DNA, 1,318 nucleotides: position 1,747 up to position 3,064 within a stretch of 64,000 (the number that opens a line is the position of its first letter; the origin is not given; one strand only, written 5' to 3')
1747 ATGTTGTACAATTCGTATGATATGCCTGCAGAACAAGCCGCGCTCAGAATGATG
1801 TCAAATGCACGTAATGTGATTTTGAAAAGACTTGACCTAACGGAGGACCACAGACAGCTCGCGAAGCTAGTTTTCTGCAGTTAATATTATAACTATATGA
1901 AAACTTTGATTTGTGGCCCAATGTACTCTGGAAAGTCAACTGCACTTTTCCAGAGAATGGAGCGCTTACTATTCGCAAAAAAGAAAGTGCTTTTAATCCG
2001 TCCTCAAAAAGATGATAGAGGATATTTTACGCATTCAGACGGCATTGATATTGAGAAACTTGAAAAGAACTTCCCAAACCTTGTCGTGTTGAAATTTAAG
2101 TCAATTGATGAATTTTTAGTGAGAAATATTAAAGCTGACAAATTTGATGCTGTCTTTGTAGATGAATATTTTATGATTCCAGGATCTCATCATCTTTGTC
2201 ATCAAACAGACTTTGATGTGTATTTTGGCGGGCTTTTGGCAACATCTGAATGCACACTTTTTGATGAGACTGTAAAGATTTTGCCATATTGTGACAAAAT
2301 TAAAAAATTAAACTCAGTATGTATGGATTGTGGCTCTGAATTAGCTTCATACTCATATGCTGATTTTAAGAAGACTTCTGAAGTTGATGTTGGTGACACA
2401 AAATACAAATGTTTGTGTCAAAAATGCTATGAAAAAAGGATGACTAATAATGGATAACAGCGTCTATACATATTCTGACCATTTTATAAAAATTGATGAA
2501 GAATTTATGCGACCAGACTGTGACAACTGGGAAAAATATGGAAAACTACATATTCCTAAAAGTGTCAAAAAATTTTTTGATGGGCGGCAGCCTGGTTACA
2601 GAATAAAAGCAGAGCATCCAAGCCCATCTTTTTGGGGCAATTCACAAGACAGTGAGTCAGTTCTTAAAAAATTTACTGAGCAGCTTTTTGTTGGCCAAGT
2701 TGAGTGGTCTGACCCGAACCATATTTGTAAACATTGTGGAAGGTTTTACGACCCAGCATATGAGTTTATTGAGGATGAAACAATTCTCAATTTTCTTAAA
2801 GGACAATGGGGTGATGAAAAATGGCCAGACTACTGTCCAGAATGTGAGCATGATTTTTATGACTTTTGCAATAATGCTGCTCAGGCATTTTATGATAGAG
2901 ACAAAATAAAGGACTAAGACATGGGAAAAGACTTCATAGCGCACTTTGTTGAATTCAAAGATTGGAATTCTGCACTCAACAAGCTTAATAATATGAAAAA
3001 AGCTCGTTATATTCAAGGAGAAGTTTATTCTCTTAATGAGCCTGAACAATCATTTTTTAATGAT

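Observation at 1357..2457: Small alarmone hydrolase next to thymidine kinase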

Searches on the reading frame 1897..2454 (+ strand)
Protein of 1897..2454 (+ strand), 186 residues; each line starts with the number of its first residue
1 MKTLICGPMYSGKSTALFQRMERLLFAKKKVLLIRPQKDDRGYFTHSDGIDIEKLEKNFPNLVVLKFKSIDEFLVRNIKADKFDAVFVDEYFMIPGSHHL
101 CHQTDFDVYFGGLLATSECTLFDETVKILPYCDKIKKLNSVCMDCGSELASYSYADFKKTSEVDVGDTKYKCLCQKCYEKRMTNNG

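Call 3: search_protein_families(library=pfam, proteins=[window:1897-2454:+], max_evalue=0.1)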
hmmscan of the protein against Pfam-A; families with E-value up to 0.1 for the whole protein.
window:1897-2454:+ (186 aa): 5 families
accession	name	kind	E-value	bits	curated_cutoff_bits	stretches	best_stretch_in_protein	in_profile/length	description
PF00265.24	TK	-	1.1e-27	97.5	20.6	1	4-178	5-176/176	Thymidine kinase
PF25199.1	nSTAND_NTPase5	-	0.0034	17.6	34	1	4-64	45-102/145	Novel STAND NTPase 5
PF01443.25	Viral_helicase1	-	0.0041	17.4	21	1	11-103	9-81/228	Viral superfamily 1 RNA helicase core domain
PF03237.21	Terminase_6N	-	0.035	14.2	22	1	57-105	71-119/215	Terminase large subunit, T4likevirus-type, N-terminal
PF13173.12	AAA_14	-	0.053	14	27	0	4-48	6-49/129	AAA domain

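Call 4: search_protein_families(library=phrogs, proteins=[window:1897-2454:+], max_evalue=0.01)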
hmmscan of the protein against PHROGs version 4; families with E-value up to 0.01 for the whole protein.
window:1897-2454:+ (186 aa): 1 family
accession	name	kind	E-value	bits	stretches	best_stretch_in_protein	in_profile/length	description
phrog_592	-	other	6.5e-26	92.3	1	3-184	5-191/193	thymidine kinase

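Call 5: search_protein_families(library=ncbifam, proteins=[window:1897-2454:+], max_evalue=0.1)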
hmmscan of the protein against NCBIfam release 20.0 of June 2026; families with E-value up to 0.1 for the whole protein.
window:1897-2454:+ (186 aa): 5 families
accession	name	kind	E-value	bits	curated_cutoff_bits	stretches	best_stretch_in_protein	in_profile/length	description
NF003296.0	PRK04296.1-1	equivalog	1.7e-21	77.2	183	1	3-183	11-192/195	thymidine kinase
NF003300.0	PRK04296.1-5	equivalog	6.4e-08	32.6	195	1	7-183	9-192/194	thymidine kinase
NF003297.0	PRK04296.1-2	equivalog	0.0013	18.3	252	1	5-184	7-199/216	thymidine kinase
NF003299.0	PRK04296.1-4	equivalog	0.0096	15.7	284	1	7-181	9-187/191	thymidine kinase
NF047886.1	AmOxnSyBioU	equivalog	0.085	11.9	600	0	17-92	9-84/323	(S)-8-amino-7-oxononanoate synthase BioU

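Call 61: search_solved_structures(query=window:1897-2454:+, max_evalue=0.001, show_alignments=1)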
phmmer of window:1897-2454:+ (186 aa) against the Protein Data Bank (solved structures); distinct sequences matched with E-value up to 0.001: 18.
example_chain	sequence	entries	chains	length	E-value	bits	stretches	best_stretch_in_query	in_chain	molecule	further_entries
2orw_A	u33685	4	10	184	8.6e-14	55.1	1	3-179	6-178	Thymidine kinase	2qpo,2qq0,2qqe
1w4r_A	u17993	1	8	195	8.1e-13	51.9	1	4-181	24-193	THYMIDINE KINASE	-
2wvj_A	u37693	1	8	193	8.9e-13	51.8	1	4-181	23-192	THYMIDINE KINASE, CYTOSOLIC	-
2orv_A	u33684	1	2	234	9.3e-13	51.7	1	4-182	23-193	Thymidine kinase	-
1xbt_A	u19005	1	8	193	1.1e-12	51.5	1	4-181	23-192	Thymidine kinase, cytosolic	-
5fuy_A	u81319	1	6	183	2.4e-12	50.4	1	4-181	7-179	THYMDINE KINASE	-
9k6k_A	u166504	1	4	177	2.5e-12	50.3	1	4-178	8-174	Thymidine kinase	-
5fuv_A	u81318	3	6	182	2.6e-12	50.3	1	4-181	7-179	THYMDINE KINASE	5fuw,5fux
2b8t_A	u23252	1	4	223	3.8e-12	49.7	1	4-179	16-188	Thymidine kinase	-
2uz3_A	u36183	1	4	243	4.8e-12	49.4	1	4-179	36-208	THYMIDINE KINASE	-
2j87_A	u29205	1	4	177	9.9e-12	48.4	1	4-178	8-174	THYMIDINE KINASE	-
4uxh_A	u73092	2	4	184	2e-11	47.4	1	4-181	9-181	THYMIDINE KINASE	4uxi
4uxj_A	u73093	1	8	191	2.3e-11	47.2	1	4-181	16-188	THYMIDINE KINASE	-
8y7w_A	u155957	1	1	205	1.7e-07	34.6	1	5-150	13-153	Thymidine kinase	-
3e2i_A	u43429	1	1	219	2e-07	34.3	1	5-150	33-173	Thymidine kinase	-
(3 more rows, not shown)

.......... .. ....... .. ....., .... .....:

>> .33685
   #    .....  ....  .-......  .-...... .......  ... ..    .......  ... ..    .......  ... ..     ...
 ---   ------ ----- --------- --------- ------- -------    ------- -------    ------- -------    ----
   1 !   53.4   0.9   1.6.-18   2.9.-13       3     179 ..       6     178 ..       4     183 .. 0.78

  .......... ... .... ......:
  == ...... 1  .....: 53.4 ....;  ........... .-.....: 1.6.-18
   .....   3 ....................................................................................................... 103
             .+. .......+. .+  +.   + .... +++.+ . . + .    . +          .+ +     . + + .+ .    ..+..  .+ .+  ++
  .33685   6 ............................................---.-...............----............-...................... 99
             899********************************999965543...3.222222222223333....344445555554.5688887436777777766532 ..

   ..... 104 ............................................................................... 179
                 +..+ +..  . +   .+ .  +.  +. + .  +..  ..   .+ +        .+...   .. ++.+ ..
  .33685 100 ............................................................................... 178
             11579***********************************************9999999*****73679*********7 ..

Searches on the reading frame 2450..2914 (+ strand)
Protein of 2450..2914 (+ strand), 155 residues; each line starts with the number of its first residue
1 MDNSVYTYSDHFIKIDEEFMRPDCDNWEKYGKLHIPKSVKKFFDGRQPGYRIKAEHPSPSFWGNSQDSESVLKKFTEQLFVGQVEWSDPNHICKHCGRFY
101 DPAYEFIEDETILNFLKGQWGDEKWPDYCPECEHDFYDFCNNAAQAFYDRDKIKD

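Call 3: search_protein_families(library=pfam, proteins=[window:2450-2914:+], max_evalue=0.1)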
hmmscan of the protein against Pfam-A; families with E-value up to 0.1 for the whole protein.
window:2450-2914:+ (155 aa): 1 family
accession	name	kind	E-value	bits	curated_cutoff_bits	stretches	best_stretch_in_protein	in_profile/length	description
PF21979.2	Hfq_1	-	0.03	14.9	27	1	72-93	19-40/61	Hfq related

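Call 4: search_protein_families(library=phrogs, proteins=[window:2450-2914:+], max_evalue=0.01)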
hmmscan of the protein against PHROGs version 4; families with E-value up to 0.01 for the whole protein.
window:2450-2914:+ (155 aa): 1 family
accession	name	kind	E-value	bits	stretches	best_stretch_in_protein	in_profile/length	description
phrog_25755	-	unknown function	0.0037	18.4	1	110-150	43-83/91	-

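Call 69: search_protein_families(library=padloc, proteins=[window:2450-2914:+], max_evalue=0.01)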
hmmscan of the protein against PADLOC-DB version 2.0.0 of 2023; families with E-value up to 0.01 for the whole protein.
window:2450-2914:+ (155 aa): 0 families
